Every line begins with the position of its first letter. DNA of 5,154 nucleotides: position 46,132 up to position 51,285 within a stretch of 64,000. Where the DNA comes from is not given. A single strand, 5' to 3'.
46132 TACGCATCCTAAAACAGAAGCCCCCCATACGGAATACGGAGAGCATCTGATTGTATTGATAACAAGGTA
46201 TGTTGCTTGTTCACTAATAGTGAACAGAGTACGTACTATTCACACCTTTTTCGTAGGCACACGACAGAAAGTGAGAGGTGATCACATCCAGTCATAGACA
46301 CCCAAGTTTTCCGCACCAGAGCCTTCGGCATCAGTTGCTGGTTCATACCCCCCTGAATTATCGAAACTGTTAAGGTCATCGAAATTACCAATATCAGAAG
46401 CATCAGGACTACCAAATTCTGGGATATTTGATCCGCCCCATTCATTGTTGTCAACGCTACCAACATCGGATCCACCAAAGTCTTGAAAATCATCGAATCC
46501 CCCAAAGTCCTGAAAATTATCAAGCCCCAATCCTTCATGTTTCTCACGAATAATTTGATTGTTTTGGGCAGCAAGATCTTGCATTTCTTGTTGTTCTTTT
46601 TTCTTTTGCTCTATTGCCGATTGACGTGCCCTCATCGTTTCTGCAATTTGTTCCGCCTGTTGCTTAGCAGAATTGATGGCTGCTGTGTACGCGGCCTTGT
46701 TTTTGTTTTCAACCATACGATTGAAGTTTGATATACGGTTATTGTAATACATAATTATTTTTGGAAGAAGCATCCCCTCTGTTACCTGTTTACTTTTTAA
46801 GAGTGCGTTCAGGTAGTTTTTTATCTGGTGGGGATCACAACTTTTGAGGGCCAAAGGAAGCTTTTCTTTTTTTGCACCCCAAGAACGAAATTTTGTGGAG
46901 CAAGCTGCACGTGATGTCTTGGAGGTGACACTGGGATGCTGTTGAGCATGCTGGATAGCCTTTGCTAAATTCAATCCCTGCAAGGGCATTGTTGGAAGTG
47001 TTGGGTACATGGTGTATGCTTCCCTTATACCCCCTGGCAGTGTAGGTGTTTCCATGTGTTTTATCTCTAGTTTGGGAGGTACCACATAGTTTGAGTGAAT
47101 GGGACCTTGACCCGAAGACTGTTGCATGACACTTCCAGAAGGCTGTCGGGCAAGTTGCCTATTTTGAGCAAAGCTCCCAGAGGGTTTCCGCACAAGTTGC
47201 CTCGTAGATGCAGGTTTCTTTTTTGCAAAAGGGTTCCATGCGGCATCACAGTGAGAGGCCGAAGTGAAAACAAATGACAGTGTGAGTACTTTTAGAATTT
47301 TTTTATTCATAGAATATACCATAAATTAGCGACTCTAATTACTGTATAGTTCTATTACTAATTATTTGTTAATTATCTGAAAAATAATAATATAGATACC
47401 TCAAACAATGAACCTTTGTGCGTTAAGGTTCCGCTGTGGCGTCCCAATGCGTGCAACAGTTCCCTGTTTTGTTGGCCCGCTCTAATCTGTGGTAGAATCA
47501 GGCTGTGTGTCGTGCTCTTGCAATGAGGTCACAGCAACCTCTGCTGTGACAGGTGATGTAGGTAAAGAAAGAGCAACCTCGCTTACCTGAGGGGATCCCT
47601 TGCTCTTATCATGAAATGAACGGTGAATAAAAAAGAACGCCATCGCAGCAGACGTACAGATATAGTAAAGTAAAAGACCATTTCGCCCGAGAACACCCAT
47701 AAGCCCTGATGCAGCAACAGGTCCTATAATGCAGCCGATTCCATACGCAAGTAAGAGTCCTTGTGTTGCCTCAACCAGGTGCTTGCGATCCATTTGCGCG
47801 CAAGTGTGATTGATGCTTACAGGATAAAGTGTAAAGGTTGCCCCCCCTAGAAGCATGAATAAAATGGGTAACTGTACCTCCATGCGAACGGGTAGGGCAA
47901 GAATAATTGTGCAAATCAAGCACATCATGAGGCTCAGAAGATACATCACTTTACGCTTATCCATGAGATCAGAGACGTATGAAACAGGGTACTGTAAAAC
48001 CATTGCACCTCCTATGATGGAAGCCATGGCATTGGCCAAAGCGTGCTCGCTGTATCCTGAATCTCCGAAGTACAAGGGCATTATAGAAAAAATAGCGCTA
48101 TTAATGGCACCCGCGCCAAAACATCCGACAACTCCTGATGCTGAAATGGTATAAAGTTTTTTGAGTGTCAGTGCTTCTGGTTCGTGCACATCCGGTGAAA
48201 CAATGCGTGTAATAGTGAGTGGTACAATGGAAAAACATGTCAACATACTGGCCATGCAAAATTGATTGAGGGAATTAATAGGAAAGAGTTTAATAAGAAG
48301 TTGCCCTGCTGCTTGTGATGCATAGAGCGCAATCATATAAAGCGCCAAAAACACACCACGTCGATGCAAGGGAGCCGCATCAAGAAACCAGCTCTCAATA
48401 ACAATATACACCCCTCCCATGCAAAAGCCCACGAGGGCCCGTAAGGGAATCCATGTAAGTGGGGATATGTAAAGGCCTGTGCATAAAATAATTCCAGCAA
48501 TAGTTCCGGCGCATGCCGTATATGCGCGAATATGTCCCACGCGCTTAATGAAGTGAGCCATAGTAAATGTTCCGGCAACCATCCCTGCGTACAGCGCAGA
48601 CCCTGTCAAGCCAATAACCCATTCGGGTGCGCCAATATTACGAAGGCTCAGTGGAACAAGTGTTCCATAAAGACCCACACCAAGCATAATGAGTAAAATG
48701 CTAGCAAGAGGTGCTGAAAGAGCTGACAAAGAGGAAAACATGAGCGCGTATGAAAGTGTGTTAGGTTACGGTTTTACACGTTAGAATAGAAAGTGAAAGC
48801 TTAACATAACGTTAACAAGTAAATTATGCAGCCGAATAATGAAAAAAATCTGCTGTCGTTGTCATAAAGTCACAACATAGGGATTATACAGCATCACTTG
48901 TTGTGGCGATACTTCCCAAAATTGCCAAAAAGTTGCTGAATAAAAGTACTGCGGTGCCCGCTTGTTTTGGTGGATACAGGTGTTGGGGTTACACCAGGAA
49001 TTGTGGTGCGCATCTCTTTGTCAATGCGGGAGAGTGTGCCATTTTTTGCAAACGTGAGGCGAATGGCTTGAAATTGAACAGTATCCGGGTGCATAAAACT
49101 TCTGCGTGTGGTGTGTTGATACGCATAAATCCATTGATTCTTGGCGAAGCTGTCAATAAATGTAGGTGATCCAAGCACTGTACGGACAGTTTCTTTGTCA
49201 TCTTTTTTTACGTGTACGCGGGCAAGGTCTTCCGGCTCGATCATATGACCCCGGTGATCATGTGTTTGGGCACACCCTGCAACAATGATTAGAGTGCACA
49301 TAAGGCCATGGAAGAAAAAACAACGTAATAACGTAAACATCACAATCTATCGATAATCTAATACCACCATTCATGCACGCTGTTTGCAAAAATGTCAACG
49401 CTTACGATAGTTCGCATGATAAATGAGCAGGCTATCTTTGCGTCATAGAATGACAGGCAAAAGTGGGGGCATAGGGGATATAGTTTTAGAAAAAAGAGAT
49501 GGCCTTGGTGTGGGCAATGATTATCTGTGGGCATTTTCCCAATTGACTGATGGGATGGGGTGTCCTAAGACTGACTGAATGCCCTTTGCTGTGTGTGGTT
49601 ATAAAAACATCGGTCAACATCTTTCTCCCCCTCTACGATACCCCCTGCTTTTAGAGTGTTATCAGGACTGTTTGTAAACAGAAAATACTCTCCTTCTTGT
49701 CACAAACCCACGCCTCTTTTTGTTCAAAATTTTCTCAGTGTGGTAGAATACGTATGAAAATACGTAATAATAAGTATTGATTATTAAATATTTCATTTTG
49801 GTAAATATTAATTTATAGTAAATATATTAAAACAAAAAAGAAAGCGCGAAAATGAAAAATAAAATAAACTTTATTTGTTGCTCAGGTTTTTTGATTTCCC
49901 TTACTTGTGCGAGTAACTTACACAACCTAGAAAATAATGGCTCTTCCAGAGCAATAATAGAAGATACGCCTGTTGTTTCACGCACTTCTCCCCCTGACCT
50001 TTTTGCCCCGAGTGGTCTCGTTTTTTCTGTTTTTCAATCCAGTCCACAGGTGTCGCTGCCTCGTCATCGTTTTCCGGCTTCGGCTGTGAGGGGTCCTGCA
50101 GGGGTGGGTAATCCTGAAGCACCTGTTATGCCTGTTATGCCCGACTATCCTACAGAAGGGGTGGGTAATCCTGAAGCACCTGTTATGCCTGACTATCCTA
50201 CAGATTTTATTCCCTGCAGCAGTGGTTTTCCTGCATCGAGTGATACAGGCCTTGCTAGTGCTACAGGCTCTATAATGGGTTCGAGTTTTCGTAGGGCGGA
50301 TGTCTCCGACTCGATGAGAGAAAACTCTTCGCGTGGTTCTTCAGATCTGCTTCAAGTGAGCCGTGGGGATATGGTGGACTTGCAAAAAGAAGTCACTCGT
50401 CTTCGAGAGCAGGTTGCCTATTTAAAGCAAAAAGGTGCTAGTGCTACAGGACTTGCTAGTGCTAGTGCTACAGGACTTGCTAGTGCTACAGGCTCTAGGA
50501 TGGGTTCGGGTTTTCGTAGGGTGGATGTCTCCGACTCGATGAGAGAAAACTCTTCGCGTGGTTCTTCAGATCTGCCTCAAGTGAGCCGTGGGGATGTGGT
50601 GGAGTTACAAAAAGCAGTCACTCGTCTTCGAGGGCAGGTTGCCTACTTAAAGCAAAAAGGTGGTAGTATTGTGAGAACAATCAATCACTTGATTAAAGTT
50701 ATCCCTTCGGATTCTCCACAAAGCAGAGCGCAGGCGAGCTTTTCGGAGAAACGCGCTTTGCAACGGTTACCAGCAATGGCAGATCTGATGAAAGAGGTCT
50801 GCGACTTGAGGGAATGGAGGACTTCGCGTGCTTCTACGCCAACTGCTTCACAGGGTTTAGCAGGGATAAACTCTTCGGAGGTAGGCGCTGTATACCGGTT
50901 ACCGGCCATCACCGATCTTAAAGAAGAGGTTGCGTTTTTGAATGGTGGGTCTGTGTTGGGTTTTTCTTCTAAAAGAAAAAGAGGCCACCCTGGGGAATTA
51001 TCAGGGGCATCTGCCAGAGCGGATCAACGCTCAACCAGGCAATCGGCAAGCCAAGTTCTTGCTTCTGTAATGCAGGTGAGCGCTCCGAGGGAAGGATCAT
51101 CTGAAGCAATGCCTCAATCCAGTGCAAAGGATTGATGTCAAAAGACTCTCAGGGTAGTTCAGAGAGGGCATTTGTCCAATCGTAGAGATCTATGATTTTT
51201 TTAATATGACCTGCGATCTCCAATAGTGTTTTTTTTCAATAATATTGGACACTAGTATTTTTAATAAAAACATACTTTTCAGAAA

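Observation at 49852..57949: Locus of six consecutive orphan secreted-protein genes (paralogous, repeat-rich) ending in an Omp25/Hbp-like porin: candidate variable surface/secreted protein system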

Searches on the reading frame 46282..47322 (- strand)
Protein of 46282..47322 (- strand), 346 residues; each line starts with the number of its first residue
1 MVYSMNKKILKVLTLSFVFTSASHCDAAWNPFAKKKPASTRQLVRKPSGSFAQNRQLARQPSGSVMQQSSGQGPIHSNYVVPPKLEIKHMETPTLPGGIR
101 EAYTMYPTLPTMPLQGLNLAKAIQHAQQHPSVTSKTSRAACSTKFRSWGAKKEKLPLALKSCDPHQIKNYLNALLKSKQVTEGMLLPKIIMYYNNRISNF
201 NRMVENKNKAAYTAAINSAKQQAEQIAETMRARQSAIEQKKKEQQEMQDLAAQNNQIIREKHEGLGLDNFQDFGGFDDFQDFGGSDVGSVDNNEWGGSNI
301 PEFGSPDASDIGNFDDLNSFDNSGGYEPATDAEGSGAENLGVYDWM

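Call 3: search_protein_families(library=pfam, proteins=[window:46282-47322:-], max_evalue=1)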
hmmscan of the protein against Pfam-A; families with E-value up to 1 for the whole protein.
window:46282-47322:- (346 aa): 10 families
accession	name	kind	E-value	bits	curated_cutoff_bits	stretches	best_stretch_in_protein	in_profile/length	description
PF04402.19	SIMPL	-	0.021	15.5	25.2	1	197-241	112-160/205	Protein of unknown function (DUF541)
PF09803.14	Pet100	-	0.026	15.3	24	1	184-244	15-72/73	Pet100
PF08427.15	ARMH3_C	-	0.045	13.9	27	1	196-280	124-207/231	Armadillo-like helical domain-containing protein 3, C-terminal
PF13982.11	YbfN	-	0.07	13.9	27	1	205-255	7-52/88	YbfN-like lipoprotein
PF20883.3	Kbp-5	-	0.097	13.2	31.1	1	168-263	26-119/124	KNL (Kinetochore null) Binding Protein 5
PF20319.3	DUF6614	-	0.13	12.8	25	1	166-240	22-96/116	Family of unknown function (DUF6614)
PF13476.12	AAA_23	-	0.17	12.9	27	1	152-258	102-197/201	AAA domain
PF04048.20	Sec8_N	-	0.2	12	26.8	1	195-259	62-124/142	Exocyst complex component Sec8 N-terminal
PF18915.5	DUF5667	-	0.3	12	27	1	193-251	37-90/99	Domain of unknown function (DUF5667)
PF09831.14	DUF2058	-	0.42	11.2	25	1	205-262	25-83/174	Uncharacterized protein conserved in bacteria (DUF2058)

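Call 34: search_protein_families(library=ncbifam, proteins=[window:46282-47322:-], max_evalue=0.01)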
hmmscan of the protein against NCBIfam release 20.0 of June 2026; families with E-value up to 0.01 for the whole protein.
window:46282-47322:- (346 aa): 0 families

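Call 53: search_protein_families(library=phrogs, proteins=[window:46282-47322:-], max_evalue=0.01)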
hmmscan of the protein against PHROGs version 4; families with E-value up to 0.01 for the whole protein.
window:46282-47322:- (346 aa): 0 families

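Call 55: find_encoding_contigs(protein=window:46282-47322:-, flank=10000, max_places=6)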
Protein window:46282-47322:- (346 aa): 1 contig read that carries it; 1 place shown.
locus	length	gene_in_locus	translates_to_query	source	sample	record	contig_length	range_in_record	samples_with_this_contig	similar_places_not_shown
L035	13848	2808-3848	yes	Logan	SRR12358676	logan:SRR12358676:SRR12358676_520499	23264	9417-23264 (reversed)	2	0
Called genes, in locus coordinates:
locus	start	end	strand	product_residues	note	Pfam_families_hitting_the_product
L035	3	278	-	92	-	?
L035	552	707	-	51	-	-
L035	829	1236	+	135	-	PF04355:BamE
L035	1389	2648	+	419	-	PF07690:MFS_1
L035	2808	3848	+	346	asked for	-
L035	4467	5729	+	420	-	PF01734:Patatin (weak)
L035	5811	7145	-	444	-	PF13167:GTP-bdg_N, PF16360:GTP-bdg_M, PF01926:MMR_HSR1, PF19275:HflX_C (weak)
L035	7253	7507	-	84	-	PF17209:Hfq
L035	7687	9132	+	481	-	PF00180:Iso_dh, PF18324:Isocitrate_DH_C_bact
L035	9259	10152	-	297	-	-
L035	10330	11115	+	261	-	PF01510:Amidase_2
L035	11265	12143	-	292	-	PF01612:DNA_pol_A_exo1, PF00570:HRDC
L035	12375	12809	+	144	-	PF01250:Ribosomal_S6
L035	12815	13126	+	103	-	PF01084:Ribosomal_S18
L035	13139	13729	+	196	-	PF01281:Ribosomal_L9_N, PF03948:Ribosomal_L9_C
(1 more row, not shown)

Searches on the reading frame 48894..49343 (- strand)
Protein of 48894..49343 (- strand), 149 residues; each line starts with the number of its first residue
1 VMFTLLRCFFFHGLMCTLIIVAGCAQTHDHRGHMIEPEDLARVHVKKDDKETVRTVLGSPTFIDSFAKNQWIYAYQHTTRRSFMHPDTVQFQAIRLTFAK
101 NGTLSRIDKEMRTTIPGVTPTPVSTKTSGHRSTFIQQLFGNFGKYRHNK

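Call 3: search_protein_families(library=pfam, proteins=[window:48894-49343:-], max_evalue=1)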
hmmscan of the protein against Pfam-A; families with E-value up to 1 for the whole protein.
window:48894-49343:- (149 aa): 2 families
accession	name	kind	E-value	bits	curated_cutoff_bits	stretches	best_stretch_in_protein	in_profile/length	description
PF04355.18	BamE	-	8.8e-12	45.1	23.2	1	32-107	1-70/71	Outer membrane protein assembly factor BamE domain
PF18157.6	MID_pPIWI_RE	-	0.077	13.7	26.6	1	81-106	77-102/141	MID domain of pPIWI_RE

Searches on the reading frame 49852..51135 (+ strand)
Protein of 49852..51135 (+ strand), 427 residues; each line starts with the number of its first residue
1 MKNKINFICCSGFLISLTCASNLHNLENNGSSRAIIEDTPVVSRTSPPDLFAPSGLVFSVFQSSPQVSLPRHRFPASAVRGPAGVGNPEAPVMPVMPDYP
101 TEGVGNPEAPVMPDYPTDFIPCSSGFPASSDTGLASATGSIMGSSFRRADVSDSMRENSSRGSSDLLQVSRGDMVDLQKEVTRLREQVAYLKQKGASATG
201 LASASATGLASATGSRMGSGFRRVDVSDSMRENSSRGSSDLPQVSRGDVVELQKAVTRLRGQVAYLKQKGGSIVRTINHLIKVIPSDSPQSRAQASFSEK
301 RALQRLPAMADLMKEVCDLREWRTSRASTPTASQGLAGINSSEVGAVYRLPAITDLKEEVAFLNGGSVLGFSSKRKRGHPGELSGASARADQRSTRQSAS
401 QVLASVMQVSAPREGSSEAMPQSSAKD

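Call 3: search_protein_families(library=pfam, proteins=[window:49852-51135:+], max_evalue=1)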
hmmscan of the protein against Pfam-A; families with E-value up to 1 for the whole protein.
window:49852-51135:+ (427 aa): 4 families
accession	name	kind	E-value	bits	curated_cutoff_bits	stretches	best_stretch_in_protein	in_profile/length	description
PF04102.17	SlyX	-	0.032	15.3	30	0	174-198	26-50/67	SlyX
PF15908.10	HMMR_C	-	0.036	14.7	28.6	0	174-195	97-118/157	Hyaluronan mediated motility receptor C-terminal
PF07716.20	bZIP_2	-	0.099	13.2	22.3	0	175-194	28-47/54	Basic region leucine zipper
PF04380.18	BMFP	-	0.18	12.7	37.2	0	140-194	16-71/77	Membrane fusogenic activity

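Call 34: search_protein_families(library=ncbifam, proteins=[window:49852-51135:+], max_evalue=0.01)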
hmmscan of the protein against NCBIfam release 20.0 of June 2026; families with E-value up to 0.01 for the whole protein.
window:49852-51135:+ (427 aa): 0 families

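Call 52: search_solved_structures(query=window:49852-51135:+, max_evalue=1)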
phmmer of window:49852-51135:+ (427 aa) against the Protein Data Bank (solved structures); distinct sequences matched with E-value up to 1: 1.
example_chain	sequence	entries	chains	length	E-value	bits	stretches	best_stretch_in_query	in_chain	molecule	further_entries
5h5x_A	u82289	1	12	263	0.18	14.1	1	196-244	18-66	Putative oxidoreductase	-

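Call 53: search_protein_families(library=phrogs, proteins=[window:49852-51135:+], max_evalue=0.01)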
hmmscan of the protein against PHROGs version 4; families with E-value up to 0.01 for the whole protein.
window:49852-51135:+ (427 aa): 0 families

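Call 69: search_protein_families(library=padloc, proteins=[window:49852-51135:+], max_evalue=0.01)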
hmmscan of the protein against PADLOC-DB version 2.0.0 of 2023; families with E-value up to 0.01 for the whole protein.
window:49852-51135:+ (427 aa): 0 families

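Call 79: search_dna_similar(query=window:49852-51135:+, collection=plasmids, mode=protein, max_evalue=0.001, max_rows=10)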
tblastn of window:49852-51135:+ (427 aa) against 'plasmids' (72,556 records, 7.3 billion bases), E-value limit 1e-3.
No match.
